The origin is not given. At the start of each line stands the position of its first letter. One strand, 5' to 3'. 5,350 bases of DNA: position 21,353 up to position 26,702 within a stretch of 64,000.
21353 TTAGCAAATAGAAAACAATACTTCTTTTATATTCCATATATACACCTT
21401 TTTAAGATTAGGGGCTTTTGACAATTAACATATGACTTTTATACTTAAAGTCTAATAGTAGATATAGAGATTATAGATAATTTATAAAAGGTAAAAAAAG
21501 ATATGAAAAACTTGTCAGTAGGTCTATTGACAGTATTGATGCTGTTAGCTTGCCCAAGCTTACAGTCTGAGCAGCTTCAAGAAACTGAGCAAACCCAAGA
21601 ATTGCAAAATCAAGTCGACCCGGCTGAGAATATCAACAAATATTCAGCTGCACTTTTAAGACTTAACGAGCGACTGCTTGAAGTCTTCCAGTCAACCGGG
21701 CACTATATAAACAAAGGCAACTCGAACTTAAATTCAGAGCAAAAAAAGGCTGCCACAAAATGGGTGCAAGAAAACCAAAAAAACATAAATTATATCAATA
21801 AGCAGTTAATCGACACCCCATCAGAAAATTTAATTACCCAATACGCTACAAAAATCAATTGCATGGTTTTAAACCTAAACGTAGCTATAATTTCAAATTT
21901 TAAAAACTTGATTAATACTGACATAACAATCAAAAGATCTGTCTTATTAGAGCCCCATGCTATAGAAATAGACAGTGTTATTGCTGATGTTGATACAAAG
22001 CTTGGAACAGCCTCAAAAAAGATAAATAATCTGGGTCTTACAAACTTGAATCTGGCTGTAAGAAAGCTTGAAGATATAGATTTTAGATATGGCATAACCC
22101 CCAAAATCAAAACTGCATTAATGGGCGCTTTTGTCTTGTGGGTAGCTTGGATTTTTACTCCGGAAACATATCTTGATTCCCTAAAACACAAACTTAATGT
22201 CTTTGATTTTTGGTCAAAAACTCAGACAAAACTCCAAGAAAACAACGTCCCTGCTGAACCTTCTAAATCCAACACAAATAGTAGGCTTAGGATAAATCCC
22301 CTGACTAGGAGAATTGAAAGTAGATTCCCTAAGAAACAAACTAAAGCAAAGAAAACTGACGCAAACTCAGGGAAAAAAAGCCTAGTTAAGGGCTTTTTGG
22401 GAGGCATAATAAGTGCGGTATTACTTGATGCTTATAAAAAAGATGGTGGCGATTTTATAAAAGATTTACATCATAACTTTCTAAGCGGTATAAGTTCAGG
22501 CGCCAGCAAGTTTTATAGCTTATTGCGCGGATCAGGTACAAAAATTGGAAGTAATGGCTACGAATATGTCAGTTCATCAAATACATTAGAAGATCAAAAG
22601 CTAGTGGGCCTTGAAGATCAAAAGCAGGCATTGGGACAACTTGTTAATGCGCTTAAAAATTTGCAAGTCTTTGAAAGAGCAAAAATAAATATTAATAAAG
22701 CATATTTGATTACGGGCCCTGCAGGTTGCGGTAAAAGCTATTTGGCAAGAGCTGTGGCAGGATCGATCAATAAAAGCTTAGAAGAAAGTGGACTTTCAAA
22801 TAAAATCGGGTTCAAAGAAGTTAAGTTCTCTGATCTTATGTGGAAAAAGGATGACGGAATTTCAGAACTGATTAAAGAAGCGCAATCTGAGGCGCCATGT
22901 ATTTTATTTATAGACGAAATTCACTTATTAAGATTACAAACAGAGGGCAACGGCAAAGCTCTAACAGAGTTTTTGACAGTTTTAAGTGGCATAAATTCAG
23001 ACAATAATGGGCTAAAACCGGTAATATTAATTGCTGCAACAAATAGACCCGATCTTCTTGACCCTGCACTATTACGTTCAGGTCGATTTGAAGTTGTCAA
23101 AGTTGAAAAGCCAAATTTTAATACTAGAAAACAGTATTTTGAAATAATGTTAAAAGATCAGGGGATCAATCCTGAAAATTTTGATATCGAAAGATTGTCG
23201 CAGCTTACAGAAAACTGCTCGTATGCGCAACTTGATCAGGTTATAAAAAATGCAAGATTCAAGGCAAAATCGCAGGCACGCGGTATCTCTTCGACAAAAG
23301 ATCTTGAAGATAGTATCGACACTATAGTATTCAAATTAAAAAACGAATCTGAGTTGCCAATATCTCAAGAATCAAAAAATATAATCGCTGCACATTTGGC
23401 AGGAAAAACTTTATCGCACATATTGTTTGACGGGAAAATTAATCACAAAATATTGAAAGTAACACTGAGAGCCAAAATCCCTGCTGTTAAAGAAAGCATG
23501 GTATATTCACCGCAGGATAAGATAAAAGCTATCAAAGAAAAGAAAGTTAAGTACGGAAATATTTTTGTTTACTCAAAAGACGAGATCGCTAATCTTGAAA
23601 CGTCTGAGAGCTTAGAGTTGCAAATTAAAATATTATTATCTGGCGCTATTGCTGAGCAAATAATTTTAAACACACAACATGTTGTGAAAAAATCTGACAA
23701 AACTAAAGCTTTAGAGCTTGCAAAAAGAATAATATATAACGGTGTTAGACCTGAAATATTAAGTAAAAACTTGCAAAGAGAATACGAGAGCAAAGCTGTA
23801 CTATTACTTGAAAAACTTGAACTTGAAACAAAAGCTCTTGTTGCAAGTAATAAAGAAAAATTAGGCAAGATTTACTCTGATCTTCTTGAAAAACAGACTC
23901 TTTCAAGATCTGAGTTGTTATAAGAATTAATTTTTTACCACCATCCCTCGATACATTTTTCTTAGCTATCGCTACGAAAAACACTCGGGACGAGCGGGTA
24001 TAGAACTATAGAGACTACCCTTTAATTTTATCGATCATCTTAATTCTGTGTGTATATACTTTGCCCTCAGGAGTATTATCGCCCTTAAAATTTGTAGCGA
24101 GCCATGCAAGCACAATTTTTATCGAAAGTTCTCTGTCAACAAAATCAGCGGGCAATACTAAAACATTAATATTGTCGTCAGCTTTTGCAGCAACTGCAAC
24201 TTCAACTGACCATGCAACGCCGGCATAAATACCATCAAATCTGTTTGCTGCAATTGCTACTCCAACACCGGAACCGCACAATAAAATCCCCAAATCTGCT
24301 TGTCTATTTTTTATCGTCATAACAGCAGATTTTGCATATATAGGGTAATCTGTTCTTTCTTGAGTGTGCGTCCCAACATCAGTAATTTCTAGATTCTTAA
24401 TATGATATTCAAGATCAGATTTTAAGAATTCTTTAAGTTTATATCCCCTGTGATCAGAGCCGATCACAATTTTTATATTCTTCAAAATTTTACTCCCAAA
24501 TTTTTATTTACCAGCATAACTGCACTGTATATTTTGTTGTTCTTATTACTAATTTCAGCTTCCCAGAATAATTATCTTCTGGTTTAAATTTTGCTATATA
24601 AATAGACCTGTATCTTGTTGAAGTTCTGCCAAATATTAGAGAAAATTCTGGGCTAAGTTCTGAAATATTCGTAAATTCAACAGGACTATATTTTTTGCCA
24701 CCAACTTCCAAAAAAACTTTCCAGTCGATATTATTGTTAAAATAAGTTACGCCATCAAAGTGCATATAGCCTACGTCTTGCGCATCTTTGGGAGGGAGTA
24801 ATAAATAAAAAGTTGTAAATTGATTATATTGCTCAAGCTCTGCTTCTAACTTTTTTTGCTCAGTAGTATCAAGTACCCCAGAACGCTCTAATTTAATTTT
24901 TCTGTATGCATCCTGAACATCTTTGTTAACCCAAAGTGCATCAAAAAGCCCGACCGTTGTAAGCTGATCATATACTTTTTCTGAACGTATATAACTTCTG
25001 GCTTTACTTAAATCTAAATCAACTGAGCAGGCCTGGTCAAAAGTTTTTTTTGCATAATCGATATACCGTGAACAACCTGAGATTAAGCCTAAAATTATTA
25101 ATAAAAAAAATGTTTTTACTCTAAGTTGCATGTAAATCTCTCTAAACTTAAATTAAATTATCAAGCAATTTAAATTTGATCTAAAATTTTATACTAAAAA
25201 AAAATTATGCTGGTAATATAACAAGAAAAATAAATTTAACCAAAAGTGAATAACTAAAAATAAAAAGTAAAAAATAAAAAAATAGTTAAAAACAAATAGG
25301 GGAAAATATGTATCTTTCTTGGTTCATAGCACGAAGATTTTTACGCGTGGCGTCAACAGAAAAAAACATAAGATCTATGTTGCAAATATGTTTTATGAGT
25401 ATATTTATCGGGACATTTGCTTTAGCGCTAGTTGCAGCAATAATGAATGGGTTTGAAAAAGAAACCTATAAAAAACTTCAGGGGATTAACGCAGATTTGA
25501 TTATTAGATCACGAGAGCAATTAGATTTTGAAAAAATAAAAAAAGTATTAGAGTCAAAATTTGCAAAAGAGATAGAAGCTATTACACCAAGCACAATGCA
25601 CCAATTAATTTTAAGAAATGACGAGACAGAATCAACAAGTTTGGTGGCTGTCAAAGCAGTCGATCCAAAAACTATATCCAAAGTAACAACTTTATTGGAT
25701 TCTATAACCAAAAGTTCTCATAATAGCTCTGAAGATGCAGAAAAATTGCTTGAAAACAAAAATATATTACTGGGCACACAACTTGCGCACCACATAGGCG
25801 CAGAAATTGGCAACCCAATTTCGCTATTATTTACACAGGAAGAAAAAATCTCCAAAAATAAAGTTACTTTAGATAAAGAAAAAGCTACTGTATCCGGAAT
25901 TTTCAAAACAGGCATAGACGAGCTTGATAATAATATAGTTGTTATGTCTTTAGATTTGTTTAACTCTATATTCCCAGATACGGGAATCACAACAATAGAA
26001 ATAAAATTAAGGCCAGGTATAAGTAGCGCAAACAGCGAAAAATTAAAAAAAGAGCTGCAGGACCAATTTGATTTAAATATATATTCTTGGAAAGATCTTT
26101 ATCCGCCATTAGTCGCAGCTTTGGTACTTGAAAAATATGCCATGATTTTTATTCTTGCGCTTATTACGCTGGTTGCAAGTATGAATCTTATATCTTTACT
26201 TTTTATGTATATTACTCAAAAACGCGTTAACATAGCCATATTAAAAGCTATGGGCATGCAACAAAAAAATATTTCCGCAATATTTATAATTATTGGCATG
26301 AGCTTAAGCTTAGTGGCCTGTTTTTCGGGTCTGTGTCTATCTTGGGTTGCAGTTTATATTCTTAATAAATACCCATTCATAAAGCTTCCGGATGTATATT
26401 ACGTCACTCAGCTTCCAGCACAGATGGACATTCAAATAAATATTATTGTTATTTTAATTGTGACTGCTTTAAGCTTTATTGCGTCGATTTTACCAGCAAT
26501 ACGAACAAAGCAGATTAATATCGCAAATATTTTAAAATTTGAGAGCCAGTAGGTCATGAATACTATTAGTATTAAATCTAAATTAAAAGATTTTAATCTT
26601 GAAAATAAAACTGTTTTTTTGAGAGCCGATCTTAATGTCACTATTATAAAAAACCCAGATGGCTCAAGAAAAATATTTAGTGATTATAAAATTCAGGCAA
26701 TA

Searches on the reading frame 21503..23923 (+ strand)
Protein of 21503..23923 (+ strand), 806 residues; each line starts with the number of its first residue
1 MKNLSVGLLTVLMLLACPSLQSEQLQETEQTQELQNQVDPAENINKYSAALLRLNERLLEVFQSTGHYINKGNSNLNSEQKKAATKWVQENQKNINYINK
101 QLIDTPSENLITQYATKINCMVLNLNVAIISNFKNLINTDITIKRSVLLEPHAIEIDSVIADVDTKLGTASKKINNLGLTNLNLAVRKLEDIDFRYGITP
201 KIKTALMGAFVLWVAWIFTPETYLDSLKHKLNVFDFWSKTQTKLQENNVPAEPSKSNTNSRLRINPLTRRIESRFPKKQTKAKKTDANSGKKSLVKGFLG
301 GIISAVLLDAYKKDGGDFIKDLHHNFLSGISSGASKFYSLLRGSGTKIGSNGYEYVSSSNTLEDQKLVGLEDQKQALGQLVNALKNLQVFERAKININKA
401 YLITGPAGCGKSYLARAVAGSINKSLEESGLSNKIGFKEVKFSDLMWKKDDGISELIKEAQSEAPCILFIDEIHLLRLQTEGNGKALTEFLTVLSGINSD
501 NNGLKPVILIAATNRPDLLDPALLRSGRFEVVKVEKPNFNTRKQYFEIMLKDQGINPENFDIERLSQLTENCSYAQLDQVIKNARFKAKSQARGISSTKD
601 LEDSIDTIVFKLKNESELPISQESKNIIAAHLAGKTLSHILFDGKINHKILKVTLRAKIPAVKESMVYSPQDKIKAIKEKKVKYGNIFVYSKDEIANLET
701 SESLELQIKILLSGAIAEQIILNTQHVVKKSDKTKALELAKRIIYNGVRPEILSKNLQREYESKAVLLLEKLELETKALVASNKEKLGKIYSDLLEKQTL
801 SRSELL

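Call 46: search_protein_families(library=pfam, proteins=[window:21503-23923:+], max_evalue=0.00001)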
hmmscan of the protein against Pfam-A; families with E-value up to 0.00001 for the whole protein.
window:21503-23923:+ (806 aa): 2 families
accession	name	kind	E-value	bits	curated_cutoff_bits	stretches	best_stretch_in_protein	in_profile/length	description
PF00004.35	AAA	-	3.5e-26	92.6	21.2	1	402-531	2-125/131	ATPase family associated with various cellular activities (AAA)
PF13191.12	AAA_16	-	6e-06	27.3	32.6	0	388-426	14-56/167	AAA ATPase domain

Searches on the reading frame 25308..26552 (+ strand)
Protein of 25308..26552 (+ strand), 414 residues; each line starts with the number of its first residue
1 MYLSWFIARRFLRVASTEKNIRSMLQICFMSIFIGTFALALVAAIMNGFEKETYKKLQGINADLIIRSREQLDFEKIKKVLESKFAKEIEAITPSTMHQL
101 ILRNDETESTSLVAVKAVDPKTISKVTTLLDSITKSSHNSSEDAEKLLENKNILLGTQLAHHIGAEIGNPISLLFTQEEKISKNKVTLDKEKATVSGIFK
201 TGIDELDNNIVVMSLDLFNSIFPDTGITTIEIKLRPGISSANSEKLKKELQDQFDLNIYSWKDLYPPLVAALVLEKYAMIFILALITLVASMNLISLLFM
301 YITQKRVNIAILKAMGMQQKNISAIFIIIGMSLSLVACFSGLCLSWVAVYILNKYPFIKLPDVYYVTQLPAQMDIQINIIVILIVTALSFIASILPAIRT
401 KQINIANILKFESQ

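Call 46: search_protein_families(library=pfam, proteins=[window:25308-26552:+], max_evalue=0.00001)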
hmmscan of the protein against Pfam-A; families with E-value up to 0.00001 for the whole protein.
window:25308-26552:+ (414 aa): 2 families
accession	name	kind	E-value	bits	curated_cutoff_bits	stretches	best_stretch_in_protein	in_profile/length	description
PF02687.27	FtsX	-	5.6e-14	52.7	25.5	1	280-405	1-120/120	FtsX-like permease C-terminal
PF12704.14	MacB_PCD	-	5.2e-11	43.7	27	1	31-242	7-199/207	MacB-like periplasmic core domain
